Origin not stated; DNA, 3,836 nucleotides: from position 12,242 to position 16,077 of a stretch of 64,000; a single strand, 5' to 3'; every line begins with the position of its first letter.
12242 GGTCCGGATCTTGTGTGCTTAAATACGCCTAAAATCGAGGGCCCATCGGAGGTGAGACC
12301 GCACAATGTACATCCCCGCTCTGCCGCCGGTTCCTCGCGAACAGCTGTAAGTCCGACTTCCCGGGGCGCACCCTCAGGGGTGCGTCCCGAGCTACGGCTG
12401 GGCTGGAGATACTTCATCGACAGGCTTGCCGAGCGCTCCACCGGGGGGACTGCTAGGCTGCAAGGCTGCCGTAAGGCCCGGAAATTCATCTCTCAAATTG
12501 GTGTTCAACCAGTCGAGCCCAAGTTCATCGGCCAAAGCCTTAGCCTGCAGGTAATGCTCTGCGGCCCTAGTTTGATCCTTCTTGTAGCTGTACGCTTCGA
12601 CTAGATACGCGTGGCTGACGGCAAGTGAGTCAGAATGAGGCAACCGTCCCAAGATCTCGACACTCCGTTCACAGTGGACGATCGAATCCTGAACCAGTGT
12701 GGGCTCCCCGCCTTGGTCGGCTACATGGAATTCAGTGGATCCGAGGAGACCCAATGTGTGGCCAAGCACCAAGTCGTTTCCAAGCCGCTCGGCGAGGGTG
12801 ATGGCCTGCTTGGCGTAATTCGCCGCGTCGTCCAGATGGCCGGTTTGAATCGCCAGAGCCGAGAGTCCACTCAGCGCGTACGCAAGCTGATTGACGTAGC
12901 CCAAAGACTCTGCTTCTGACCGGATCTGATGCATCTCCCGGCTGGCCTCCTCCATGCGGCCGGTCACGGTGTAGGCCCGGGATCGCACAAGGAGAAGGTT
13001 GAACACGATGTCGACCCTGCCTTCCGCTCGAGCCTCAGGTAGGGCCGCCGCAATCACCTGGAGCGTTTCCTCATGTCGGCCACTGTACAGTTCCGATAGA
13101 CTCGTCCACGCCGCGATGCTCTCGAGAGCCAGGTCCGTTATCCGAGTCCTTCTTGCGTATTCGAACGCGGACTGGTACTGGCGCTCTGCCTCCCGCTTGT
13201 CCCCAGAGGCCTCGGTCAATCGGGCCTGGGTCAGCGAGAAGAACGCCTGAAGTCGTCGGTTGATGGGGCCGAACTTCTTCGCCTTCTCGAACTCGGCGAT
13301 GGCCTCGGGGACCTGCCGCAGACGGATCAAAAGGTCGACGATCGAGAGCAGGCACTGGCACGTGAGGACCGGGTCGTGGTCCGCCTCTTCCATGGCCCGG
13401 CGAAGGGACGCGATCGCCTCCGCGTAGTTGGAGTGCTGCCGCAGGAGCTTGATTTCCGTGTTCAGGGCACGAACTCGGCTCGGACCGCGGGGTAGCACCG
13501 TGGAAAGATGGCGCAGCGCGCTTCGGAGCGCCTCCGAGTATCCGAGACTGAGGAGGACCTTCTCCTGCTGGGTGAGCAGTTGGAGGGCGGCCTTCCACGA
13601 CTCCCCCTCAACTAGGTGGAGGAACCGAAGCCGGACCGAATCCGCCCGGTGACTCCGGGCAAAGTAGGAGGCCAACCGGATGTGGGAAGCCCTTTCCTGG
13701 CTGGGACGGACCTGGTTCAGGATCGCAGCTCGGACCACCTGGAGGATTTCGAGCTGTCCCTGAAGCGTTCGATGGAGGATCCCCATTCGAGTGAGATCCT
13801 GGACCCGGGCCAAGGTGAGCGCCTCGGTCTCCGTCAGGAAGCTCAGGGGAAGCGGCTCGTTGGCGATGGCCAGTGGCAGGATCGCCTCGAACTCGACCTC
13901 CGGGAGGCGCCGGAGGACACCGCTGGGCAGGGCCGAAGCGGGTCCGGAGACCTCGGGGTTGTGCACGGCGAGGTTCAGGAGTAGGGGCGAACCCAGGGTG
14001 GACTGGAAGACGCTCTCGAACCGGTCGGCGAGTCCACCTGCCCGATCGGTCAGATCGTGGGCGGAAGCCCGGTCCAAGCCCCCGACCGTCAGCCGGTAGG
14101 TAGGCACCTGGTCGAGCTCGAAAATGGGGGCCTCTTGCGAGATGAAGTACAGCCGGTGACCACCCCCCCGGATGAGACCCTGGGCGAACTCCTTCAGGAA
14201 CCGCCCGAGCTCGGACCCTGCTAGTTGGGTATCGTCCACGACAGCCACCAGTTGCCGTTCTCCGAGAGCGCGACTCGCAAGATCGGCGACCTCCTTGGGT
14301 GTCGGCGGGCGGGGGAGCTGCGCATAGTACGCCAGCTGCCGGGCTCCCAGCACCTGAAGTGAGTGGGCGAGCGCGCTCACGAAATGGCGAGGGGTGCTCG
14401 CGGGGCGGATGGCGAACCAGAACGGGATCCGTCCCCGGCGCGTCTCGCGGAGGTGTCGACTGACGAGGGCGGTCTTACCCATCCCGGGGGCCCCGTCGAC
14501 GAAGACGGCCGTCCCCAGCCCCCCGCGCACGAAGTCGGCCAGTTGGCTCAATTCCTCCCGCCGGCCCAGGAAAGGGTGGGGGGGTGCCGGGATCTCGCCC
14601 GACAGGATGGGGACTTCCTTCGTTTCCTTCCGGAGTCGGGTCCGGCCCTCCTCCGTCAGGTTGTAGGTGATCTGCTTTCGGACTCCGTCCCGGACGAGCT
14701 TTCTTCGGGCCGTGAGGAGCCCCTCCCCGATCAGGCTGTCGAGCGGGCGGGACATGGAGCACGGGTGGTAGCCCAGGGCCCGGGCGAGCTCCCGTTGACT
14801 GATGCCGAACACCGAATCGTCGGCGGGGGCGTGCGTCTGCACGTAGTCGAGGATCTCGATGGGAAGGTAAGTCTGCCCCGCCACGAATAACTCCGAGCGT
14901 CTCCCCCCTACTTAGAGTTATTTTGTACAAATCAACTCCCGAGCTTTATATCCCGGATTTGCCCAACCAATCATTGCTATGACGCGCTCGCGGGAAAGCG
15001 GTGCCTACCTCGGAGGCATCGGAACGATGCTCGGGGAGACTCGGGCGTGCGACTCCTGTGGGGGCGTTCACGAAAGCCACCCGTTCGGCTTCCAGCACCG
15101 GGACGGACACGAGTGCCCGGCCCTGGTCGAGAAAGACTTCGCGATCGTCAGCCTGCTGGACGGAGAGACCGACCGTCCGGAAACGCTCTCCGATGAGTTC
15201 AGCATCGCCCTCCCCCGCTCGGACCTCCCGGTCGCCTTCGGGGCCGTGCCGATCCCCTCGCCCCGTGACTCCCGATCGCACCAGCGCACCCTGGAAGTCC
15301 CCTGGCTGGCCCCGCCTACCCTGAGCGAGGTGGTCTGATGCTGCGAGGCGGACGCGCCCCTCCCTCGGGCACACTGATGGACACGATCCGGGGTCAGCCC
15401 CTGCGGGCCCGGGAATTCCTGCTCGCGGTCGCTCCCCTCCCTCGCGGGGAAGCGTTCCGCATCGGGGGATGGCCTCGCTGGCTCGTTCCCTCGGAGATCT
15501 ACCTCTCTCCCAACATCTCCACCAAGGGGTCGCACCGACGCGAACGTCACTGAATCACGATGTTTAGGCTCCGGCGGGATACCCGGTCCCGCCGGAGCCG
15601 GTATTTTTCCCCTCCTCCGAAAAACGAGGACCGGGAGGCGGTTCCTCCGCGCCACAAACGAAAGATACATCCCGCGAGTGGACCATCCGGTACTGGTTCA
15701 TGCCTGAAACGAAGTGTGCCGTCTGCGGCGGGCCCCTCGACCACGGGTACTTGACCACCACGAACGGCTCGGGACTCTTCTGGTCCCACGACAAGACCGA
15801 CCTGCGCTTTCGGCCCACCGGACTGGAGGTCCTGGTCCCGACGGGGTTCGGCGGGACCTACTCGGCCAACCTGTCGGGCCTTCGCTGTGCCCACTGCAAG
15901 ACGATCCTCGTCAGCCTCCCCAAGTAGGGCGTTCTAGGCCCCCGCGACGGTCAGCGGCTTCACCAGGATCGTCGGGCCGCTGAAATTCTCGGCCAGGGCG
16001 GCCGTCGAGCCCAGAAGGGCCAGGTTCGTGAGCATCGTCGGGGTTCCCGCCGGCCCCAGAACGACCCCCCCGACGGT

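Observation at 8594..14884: Two divergent STAND-class NTPase/TPR proteins bracketing deoxyhypusine synthase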

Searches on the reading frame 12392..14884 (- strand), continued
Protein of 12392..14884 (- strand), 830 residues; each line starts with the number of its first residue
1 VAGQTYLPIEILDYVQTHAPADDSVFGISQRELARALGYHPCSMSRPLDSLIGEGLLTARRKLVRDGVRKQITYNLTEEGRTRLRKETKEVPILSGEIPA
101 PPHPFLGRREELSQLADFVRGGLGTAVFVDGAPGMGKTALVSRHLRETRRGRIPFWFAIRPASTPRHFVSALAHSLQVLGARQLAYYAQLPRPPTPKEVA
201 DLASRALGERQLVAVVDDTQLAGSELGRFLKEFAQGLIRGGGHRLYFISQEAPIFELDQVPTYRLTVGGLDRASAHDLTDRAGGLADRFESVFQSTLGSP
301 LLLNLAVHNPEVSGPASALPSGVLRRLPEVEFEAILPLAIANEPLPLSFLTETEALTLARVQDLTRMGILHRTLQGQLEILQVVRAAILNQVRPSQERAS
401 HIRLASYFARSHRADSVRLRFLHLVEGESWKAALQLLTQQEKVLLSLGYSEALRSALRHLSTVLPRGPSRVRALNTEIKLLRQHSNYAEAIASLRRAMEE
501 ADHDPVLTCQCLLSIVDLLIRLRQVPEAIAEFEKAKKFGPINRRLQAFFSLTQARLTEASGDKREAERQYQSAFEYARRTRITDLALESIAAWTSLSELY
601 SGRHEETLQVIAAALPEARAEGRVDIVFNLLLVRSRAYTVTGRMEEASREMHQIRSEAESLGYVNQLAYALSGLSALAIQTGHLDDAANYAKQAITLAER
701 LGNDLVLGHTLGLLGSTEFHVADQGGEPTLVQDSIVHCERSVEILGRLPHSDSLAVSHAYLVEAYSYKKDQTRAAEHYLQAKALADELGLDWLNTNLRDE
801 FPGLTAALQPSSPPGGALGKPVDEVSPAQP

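Call 57: find_encoding_contigs(protein=P0257, flank=10000, max_places=1)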
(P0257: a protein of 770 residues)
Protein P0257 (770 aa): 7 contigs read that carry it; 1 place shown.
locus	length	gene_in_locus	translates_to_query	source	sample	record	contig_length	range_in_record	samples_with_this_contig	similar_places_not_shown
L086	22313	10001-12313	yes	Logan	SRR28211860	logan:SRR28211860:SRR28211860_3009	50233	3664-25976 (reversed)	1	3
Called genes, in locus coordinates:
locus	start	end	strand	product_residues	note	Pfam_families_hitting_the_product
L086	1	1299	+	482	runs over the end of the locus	-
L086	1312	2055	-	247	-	PF00702:Hydrolase, PF12710:HAD, PF13419:HAD_2, PF13242:Hydrolase_like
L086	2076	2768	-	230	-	-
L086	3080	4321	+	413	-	PF00989:PAS (weak), PF08448:PAS_4, PF13426:PAS_9 (weak), PF00512:HisKA, PF02518:HATPase_c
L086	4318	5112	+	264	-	-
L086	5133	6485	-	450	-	PF01828:Peptidase_A4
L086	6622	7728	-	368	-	PF00072:Response_reg, PF24038:DUF7347 (weak)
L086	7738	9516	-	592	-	PF00989:PAS (faint), PF08448:PAS_4, PF13188:PAS_8 (faint), PF08448:PAS_4, PF13426:PAS_9, PF08447:PAS_3 (weak), PF00512:HisKA (weak), PF02518:HATPase_c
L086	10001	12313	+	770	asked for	PF13191:AAA_16, PF13401:AAA_22 (weak), PF17874:TPR_MalT (weak), PF13424:TPR_12 (weak)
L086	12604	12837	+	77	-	-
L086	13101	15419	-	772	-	PF07143:AttH, PF17186:, PF00348:polyprenyl_synt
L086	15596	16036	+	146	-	PF02742:Fe_dep_repr_C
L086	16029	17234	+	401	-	PF01297:ZnuA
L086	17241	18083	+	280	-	PF00005:ABC_tran, PF13304:AAA_21 (faint)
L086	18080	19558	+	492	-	PF00950:ABC-3, PF06157:DUF973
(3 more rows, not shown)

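Call 60: find_encoding_contigs(protein=P0397, flank=6000, max_places=1)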
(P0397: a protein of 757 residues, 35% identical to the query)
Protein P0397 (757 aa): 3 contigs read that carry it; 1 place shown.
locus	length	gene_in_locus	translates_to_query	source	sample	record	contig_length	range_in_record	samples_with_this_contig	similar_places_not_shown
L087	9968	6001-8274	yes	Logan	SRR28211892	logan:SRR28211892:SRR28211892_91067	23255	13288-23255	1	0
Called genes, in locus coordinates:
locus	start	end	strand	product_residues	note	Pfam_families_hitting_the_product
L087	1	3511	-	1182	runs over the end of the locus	PF09286:Pro-kuma_activ, PF00801:PKD, PF18911:PKD_4, PF00801:PKD (weak), PF18911:PKD_4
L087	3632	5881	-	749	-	PF13191:AAA_16, PF14559:TPR_19 (faint), PF07719:TPR_2 (faint), PF13424:TPR_12 (faint), PF13428:TPR_14 (faint), PF17874:TPR_MalT (faint), PF13181:TPR_8 (faint)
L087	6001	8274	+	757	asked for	PF13191:AAA_16 (weak), PF17874:TPR_MalT (weak)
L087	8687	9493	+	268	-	PF09754:PAC2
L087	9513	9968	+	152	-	?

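Call 61: find_encoding_contigs(protein=P0396, flank=6000, max_places=1)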
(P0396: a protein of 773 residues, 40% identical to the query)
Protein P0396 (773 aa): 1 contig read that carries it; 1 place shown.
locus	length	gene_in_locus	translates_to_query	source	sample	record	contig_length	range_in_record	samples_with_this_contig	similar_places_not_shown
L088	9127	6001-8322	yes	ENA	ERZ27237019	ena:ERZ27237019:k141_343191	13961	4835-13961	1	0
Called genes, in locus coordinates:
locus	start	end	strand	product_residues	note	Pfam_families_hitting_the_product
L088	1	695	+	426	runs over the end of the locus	PF13660:DUF4147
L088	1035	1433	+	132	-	PF00903:Glyoxalase, PF18029:Glyoxalase_6 (weak), PF22677:Ble-like_N (weak)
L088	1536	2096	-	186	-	-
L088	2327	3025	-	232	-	-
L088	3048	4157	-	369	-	-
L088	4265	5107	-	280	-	-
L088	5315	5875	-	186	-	PF00293:NUDIX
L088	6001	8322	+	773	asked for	PF13191:AAA_16, PF13401:AAA_22, PF17874:TPR_MalT (weak), PF13424:TPR_12 (weak)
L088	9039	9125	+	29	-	?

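Call 62: find_encoding_contigs(protein=P0391, flank=6000, max_places=1)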
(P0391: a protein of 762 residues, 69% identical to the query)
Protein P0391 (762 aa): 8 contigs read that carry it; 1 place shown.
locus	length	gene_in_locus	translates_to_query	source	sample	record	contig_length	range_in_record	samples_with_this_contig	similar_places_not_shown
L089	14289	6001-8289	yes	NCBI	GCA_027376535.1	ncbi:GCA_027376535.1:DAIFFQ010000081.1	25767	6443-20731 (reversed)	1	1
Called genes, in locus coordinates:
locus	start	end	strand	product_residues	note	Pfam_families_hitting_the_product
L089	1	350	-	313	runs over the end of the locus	PF00005:ABC_tran, PF13304:AAA_21 (weak)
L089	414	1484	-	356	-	PF06849:DUF1246, PF06973:DUF1297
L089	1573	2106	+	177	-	PF00924:MS_channel_2nd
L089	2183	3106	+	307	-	PF24096:DUF7379 (weak), PF12697:Abhydrolase_6 (faint), PF07819:PGAP1 (weak)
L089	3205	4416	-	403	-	-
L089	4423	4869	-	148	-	-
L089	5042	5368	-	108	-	-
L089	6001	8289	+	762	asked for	PF13191:AAA_16 (weak), PF07719:TPR_2 (faint), PF13424:TPR_12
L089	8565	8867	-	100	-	PF12773:DZR (weak), PF18912:DZR_2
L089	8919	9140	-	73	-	-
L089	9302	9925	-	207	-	-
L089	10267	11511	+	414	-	PF05977:MFS_3 (weak), PF07690:MFS_1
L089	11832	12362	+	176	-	PF13412:HTH_24 (weak)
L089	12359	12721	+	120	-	PF00072:Response_reg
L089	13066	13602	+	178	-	-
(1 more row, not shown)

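Call 66: find_related_loci(query=A5, collection=metagenome_contigs, flank=3000)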
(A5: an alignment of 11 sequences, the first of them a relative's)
Query A5 (762 aa) in metagenome_contigs; peptide patterns used: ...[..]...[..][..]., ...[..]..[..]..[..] (x = any residue, [..] = any of these).
29 stretches matched a pattern; 2 encode a relative of the query (tblastn E <= 1e-3); 2 distinct loci.
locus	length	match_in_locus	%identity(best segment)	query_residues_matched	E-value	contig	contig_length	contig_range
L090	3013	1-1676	38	210-755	6e-80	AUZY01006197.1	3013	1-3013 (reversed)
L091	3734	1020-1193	44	83-140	3e-7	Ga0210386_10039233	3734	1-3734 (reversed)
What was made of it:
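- Tried and rejected: Metagenome scan for more distant-clade loci: only 2 loci were returned, one of them usable (call 66).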

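Call 89: find_encoding_contigs(protein=P0254, flank=3000, max_places=1)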
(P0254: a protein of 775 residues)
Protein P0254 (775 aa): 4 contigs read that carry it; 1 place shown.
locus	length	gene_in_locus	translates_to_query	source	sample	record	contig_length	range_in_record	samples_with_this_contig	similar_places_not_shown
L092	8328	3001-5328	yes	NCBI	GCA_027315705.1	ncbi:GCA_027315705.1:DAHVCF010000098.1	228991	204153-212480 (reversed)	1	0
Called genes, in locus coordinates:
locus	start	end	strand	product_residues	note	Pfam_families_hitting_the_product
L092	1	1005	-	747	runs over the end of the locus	PF00150:Cellulase, PF00041:fn3, PF00801:PKD (weak), PF18911:PKD_4, PF00801:PKD, PF18911:PKD_4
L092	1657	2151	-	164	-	-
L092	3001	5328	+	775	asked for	PF13191:AAA_16, PF20703:nSTAND1 (weak), PF13401:AAA_22, PF17874:TPR_MalT (faint), PF07719:TPR_2 (faint), PF13424:TPR_12 (weak)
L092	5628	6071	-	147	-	-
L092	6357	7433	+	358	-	PF08271:Zn_Ribbon_TF, PF00382:TFIIB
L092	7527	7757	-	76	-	-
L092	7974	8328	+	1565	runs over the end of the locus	-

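Call 90: find_encoding_contigs(protein=P0262, flank=3000, max_places=1)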
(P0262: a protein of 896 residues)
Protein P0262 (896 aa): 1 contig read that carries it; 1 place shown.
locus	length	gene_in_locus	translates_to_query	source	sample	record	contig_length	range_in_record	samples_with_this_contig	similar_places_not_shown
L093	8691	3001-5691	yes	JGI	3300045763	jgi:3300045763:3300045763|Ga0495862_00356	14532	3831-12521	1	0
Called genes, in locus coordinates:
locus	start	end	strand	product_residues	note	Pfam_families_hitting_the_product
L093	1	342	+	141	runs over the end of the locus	PF00293:NUDIX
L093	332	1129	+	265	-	PF04055:Radical_SAM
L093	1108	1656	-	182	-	PF00293:NUDIX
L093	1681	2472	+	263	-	PF00583:Acetyltransf_1, PF08445:FR47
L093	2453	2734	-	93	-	PF07790:Pilin_N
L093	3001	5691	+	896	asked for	PF07719:TPR_2 (faint), PF13374:TPR_10 (faint), PF01637:ATPase_2 (weak), PF13191:AAA_16, PF13401:AAA_22, PF13428:TPR_14 (faint), PF13424:TPR_12, PF13424:TPR_12, +5 more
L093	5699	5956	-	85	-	PF18884:TSP3_bac (weak)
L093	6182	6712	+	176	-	PF00025:Arf, PF00071:Ras, PF08477:Roc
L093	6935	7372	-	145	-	PF05168:HEPN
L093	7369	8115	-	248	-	PF25213:HVO_A0261_N (weak), PF01909:NTP_transf_2, PF18765:Polbeta (weak)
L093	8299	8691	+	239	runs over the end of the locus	PF12802:MarR_2 (weak), PF12840:HTH_20 (weak), PF13412:HTH_24 (weak), PF01022:HTH_5 (weak), PF09339:HTH_IclR (weak), PF21476:PF0610-like_N (weak), PF01909:NTP_transf_2 (weak), PF18765:Polbeta (weak)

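Call 92: find_encoding_contigs(protein=P0263, flank=3000, max_places=1)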
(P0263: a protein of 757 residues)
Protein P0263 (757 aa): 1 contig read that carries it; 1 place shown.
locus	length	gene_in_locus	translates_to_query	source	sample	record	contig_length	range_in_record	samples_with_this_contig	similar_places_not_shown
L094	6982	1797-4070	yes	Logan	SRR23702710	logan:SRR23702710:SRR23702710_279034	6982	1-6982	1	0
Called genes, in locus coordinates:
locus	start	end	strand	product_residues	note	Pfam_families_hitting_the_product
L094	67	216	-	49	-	PF04945:YHS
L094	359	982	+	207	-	-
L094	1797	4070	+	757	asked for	PF13191:AAA_16 (faint), PF13424:TPR_12 (faint), PF17874:TPR_MalT (faint)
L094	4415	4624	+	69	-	-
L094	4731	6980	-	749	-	?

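Call 93: find_encoding_contigs(protein=P0259, flank=3000, max_places=1)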
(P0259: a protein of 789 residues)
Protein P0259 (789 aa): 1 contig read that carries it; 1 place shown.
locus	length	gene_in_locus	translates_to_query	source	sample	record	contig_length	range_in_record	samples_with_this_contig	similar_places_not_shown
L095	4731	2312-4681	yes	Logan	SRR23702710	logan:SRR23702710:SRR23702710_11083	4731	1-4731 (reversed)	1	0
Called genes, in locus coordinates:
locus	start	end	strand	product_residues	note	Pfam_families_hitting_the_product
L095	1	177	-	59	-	?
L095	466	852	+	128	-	-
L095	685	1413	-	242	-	-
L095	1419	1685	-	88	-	-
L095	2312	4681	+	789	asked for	PF13191:AAA_16, PF13401:AAA_22, PF13176:TPR_7 (faint), PF13424:TPR_12 (faint), PF17874:TPR_MalT (faint)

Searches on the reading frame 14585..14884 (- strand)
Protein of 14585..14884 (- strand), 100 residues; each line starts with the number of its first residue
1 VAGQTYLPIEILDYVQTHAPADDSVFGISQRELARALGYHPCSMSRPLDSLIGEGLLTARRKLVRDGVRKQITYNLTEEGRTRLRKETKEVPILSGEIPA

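Call 76: search_solved_structures(query=A6, max_evalue=10, show_alignments=1)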
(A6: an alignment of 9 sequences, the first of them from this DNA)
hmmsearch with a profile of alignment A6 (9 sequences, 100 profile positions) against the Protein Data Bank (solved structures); distinct sequences matched with E-value up to 10: 31.
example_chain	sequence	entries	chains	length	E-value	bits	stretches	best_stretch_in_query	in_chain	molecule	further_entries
5zhc_A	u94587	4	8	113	0.011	18.9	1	20-97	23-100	Transcriptional regulator | Transcriptional regulator Rv3488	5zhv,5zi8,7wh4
3q5f_A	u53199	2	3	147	0.026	17.7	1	27-72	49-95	Transcriptional regulator slyA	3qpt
4aih_A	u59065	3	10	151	0.029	17.6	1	29-71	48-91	TRANSCRIPTIONAL REGULATOR SLYA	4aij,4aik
3deu_A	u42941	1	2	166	0.033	17.4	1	27-72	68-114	Transcriptional regulator slyA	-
4n8k_A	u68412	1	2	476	0.11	15.8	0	25-64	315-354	Putative 4-hydroxybutyrate coenzyme A transferase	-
3qli_A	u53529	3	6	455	0.25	14.6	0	25-64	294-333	Coenzyme A transferase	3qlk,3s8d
4n8j_A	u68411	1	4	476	0.28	14.4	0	25-64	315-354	Putative 4-hydroxybutyrate coenzyme A transferase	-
4n8i_A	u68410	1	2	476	0.29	14.4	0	25-64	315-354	4-hydroxybutyrate coenzyme A transferase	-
4n8h_A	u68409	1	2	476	0.29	14.4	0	25-64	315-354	4-hydroxybutyrate coenzyme A transferase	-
6eri_BP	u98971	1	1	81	0.29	14.3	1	3-31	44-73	30S ribosomal protein S16, chloroplastic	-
4n8l_A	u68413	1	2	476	0.29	14.3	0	25-64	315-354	Putative 4-hydroxybutyrate coenzyme A transferase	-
4b8x_A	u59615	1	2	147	0.3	14.3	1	35-91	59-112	POSSIBLE MARR-TRANSCRIPTIONAL REGULATOR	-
4v61_AP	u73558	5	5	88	0.4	13.9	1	3-31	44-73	Ribosomal Protein S16 | 30S ribosomal protein S16, chloroplastic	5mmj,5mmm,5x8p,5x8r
3iwz_A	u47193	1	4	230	0.4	13.9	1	20-64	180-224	Catabolite activation-like protein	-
6sbs_A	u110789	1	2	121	0.41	13.9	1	29-70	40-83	Regulatory protein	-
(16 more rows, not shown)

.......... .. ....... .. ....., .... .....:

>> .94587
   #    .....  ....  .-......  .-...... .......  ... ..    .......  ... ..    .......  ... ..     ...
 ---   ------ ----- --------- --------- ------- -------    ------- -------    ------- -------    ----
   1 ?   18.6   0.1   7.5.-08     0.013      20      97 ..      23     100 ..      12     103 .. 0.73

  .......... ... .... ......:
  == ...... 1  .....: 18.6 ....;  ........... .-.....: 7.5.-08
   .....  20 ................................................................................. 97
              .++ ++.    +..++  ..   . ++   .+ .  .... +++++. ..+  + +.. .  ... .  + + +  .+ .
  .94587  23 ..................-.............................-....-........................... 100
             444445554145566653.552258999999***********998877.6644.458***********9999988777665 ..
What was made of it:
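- On PH0952-like archaeal STAND transcription factors: PadR/MarR structures at E 0.01-0.03 (call 76).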

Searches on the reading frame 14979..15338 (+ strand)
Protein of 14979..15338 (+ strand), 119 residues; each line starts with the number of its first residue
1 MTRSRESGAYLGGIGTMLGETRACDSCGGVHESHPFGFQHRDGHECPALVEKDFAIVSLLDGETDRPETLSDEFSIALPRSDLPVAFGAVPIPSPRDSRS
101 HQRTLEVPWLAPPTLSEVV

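Call 7: search_protein_families(library=pfam, proteins=[window:14979-15338:+], max_evalue=0.001)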
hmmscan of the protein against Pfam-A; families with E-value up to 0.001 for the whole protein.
window:14979-15338:+ (119 aa): 0 families

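Call 78: search_protein_families(library=pfam, proteins=[window:14979-15338:+], max_evalue=1)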
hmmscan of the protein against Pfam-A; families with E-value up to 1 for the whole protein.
window:14979-15338:+ (119 aa): 0 families
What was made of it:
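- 14979..15338 (+): sORF1 (119 aa). Conserved N-terminus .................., a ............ motif, and a C-terminal tail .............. No Pfam family (calls 7, 78).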

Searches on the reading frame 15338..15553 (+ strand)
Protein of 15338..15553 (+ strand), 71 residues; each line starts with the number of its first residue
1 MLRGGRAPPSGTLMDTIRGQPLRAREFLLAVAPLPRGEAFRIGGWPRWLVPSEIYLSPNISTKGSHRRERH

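Call 78: search_protein_families(library=pfam, proteins=[window:15338-15553:+], max_evalue=1)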
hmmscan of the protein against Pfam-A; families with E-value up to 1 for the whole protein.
window:15338-15553:+ (71 aa): 0 families
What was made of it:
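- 15338..15553 (+): sORF2 (71 aa). It overlaps the sORF1 stop (TGATG) and has a conserved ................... motif. No Pfam family (call 78).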

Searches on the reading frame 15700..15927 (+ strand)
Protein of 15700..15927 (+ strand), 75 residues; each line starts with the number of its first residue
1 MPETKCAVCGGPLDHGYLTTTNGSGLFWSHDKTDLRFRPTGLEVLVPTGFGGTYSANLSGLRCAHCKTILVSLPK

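Call 78: search_protein_families(library=pfam, proteins=[window:15700-15927:+], max_evalue=1)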
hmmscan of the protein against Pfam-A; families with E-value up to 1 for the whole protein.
window:15700-15927:+ (75 aa): 5 families
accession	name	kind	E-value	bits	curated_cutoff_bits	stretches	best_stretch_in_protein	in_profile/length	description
PF20097.4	DUF6487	-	3.3e-07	31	24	1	6-74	1-66/67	Domain of unknown function (DUF6487)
PF25122.1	DUF7815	-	0.036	14.4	25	1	60-70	2-12/27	Domain of unknown function (DUF7815)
PF23547.1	Zn_ribbon_FGT1_1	-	0.089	12.8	27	0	61-70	3-12/35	FORGETTER1 first zinc ribbon domain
PF00412.28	LIM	-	0.092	13.4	22.9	0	5-23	28-46/58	LIM domain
PF24460.1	DUF7575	-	0.35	10.7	28.5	0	3-14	3-14/28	Domain of unknown function (DUF7575)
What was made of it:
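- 15700..15927 (+): DUF6487 zinc-ribbon protein (75 aa), the last conserved small gene between B and PmbA. Pfam PF20097 E 3e-7 (call 78).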
